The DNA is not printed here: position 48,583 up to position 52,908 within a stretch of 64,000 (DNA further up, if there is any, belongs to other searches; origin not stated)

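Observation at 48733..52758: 1341-aa secreted Cys/Lys-rich protein built from degenerate about 20-aa C-x-x-VPG-x-x-x-C repeats, plus a C-terminal duplicated non-Cys domain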

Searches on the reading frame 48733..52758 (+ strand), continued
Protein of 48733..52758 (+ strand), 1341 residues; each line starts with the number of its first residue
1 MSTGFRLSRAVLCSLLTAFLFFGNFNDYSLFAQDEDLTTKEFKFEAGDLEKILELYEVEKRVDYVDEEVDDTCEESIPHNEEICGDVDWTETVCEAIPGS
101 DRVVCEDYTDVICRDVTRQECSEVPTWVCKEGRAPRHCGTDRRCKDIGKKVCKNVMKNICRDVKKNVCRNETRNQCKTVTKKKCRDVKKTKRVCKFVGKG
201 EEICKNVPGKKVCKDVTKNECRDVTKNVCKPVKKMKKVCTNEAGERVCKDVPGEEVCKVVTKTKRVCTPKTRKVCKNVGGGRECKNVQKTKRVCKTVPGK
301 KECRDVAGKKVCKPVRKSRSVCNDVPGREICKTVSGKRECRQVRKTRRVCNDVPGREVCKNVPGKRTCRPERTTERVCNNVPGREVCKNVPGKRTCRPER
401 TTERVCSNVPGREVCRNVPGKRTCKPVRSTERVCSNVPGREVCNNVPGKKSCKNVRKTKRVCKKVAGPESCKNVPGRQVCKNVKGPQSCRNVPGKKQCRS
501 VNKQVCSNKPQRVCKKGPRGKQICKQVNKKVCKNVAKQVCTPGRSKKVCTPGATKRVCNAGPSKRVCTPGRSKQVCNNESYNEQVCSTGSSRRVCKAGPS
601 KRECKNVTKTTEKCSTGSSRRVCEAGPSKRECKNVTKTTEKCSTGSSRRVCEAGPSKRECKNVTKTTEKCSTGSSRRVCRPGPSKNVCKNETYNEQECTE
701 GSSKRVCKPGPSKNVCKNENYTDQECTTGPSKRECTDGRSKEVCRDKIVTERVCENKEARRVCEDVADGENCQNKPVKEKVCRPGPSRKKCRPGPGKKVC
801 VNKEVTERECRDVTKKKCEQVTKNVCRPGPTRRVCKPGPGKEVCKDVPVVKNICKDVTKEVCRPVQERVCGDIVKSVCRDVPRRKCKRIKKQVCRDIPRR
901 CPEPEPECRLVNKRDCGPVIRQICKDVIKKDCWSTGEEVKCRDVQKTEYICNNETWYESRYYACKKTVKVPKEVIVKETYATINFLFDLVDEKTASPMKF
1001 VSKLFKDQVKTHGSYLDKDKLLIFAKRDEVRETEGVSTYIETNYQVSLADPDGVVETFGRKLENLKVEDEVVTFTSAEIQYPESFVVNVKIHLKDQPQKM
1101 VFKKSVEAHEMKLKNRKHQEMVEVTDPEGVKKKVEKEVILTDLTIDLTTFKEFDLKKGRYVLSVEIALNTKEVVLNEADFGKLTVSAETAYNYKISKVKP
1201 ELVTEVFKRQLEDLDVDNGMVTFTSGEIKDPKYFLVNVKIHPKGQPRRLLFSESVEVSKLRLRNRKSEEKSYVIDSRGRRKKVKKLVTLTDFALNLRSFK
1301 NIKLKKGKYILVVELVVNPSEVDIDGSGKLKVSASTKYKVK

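Call 42: find_encoding_contigs(protein=P0155, flank=7000, max_places=1)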
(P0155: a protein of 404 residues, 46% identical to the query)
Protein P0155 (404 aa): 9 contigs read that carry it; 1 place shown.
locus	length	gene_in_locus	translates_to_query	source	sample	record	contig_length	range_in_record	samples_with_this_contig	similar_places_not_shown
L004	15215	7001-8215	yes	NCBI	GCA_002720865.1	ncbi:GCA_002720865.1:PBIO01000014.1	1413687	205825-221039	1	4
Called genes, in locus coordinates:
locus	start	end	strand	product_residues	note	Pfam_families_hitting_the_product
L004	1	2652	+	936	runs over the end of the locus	PF00005:ABC_tran (faint), PF03193:RsgA_GTPase (faint), PF13191:AAA_16 (faint), PF13304:AAA_21 (faint), PF13555:AAA_29 (faint), PF17760:UvrA_inter, PF17755:UvrA_DNA-bind, PF02463:SMC_N (weak), +3 more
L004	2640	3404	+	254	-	PF00588:SpoU_methylase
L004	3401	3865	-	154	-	PF00885:DMRL_synthase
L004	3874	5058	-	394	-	PF00926:DHBP_synthase, PF00925:GTP_cyclohydro2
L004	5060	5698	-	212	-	PF00677:Lum_binding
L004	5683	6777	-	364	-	PF00383:dCMP_cyt_deam_1, PF14437:MafB19-deam (weak), PF01872:RibD_C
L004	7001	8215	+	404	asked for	-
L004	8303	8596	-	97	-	PF00137:ATP-synt_C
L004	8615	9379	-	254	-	PF00119:ATP-synt_A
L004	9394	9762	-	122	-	-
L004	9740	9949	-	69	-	-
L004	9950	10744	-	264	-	PF00515:TPR_1 (faint), PF07719:TPR_2 (faint), PF13174:TPR_6 (faint), PF13432:TPR_16 (faint), PF24575:TPR_Slam (faint), PF25064:ARM_TT21_5th (faint), PF13176:TPR_7 (faint), PF13181:TPR_8 (weak), +1 more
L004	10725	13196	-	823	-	PF00521:DNA_topoisoIV, PF03989:DNA_gyraseA_C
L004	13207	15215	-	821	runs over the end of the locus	PF02518:HATPase_c, PF00204:DNA_gyraseB, PF01751:Toprim, PF21249:GyrB_hook (weak), PF18053:GyrB_insert, PF00986:DNA_gyraseB_C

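Call 43: find_encoding_contigs(protein=P0003, flank=7000, max_places=1)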
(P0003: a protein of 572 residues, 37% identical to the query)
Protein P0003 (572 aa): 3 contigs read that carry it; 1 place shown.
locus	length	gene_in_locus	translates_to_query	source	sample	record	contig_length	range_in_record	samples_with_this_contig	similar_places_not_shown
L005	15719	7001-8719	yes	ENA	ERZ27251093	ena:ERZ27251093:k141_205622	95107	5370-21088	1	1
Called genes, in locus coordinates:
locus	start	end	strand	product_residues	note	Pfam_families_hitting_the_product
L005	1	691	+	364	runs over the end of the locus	PF00437:T2SSE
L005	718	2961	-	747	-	PF17804:TSP_NTD, PF00595:PDZ, PF17820:PDZ_6 (weak), PF03572:Peptidase_S41, PF11818:DUF3340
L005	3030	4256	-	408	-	PF22025:ThiI_fer (weak), PF02926:THUMP, PF02568:ThiI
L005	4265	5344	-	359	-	PF00266:Aminotran_5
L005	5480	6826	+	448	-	-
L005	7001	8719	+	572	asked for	-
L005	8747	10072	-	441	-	PF26314:MptA_B_family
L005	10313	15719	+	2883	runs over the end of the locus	PF13632:Glyco_trans_2_3 (weak), PF10091:Glycoamylase, PF06165:GH94_b-supersand, PF17167:Glyco_hydro_94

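Call 51: predict_structure(alignment_id=A3)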
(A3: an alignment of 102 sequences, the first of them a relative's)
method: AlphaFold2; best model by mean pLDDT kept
length: 410 residues; sequences in the alignment: 102
mean_pLDDT: 92.7   pTM: 0.66
mean pLDDT of the five models: 92.7, 92.5, 90.7, 90.3, 87.5
residues with pLDDT >= 90: 309; 70-90: 89; 50-70: 11; < 50: 1
segments of 3 or more residues with pLDDT < 50: none
pLDDT, mean of each block of 10 residues (from residue 1): 69 69 84 98 97 97 96 93 91 89 86 83 84 85 83 87 89 92 93 97 97 98 96 97 97 97 98 98 97 97 98 97 98 93 97 97 98 97 96 94 98
secondary structure, 60 per line:
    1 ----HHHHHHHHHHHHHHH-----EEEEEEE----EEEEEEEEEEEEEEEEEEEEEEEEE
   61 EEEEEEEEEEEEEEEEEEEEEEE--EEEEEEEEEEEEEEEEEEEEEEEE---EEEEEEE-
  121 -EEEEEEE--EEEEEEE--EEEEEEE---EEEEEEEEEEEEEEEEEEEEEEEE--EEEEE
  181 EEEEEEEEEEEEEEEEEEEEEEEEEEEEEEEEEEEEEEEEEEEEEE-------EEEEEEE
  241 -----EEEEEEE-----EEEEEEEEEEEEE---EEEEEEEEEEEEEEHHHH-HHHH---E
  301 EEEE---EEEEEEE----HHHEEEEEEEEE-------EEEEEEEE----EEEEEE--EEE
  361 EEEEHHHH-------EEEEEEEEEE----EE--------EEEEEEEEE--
elements in order: H5-19 E25-31 E36-83 E86-109 E113-119 E122-128 E131-137 E140-146 E150-173 E176-226 E234-240 E246-252 E258-270 E274-287 H288-291 H293-296 E300-304 E308-314 E322-330 E338-345 E350-355 E358-364 H365-368 E376-385 E400-408

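Call 71: search_protein_families(library=pfam, proteins=[P0200, P0031, P0192], max_evalue=1)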
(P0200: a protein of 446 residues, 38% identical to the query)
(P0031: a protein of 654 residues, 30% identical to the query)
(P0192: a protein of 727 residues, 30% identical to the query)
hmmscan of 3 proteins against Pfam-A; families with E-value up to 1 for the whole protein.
P0200 (446 aa): 1 family
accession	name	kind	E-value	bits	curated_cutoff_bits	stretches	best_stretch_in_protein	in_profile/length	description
PF14289.11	DUF4369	-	0.055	14.5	25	1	254-307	24-79/91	Domain of unknown function (DUF4369)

P0031 (654 aa): 1 family
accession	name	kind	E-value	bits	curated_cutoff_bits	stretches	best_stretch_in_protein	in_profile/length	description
PF25656.1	DUF7945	-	0.24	12.1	27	1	186-264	26-104/123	Domain of unknown function (DUF7945)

P0192 (727 aa): 0 families

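Call 73: predict_structure(alignment_id=A4)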
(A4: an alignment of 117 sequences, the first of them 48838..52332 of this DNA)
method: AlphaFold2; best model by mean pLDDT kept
length: 1165 residues; sequences in the alignment: 117
mean_pLDDT: 54.0   pTM: 0.44
mean pLDDT of the five models: 54.0, 53.6, 53.2, 53.2, 51.3
residues with pLDDT >= 90: 192; 70-90: 134; 50-70: 202; < 50: 637
segments of 3 or more residues with pLDDT < 50: 49-123, 139-163, 193-238, 242-244, 253-255, 283-285, 291-295, 306-311, 337-368, 379-384, 386-389, 393-397, 412-441, 458-474, 476-526, 528-591, 593-619, 621-768, 825-829, 861-917, 1162-1165
pLDDT, mean of each block of 10 residues (from residue 1): 91 93 95 94 62 34 35 30 31 33 41 43 51 60 38 38 56 75 77 41 30 29 26 42 52 54 55 53 51 48 49 55 55 53 38 40 43 56 46 51 58 40 36 39 53 55 30 31 32 27 31 31 32 33 31 30 31 29 29 35 31 33 33 32 35 31 34 30 29 31 33 29 34 38 33 36 41 77 69 53 63 62 54 58 69 65 38 30 29 28 32 45 87 95 97 84 93 88 83 95 97 88 88 92 91 95 94 96 94 95 96 90 91 86 82 72 43
secondary structure, 60 per line:
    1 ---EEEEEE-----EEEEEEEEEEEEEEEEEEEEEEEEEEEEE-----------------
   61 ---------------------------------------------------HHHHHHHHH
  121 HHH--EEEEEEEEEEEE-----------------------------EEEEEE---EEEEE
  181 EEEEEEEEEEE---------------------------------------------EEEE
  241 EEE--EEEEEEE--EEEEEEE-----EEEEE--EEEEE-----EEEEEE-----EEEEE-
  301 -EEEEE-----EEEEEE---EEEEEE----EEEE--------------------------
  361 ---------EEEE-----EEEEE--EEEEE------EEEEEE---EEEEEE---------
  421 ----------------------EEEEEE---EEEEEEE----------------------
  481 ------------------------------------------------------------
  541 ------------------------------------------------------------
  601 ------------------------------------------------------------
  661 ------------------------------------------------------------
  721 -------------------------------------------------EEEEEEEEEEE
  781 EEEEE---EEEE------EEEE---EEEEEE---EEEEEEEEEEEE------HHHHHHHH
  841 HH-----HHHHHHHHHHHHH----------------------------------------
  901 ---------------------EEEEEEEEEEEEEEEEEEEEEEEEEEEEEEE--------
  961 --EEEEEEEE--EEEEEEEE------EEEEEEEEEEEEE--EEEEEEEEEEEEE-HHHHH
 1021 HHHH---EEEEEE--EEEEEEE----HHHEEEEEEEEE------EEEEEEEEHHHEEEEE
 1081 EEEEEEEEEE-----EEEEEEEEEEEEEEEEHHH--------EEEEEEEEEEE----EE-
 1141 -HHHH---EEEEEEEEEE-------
elements in order (helices of 4 or more, strands of 3 or more residues): E4-9 E15-43 H112-123 E126-137 E167-172 E176-191 E237-243 E246-252 E255-261 E267-271 E274-278 E284-289 E295-299 E302-306 E312-317 E321-326 E331-334 E370-373 E379-383 E386-390 E397-402 E406-411 E443-448 E452-458 E770-785 E789-792 E799-802 E806-811 E815-826 H833-842 H848-860 E922-952 E963-970 E973-980 E987-999 E1002-1014 H1016-1024 E1028-1033 E1036-1042 E1050-1058 E1065-1072 E1076-1090 E1096-1111 E1123-1133 H1142-1145 E1149-1158
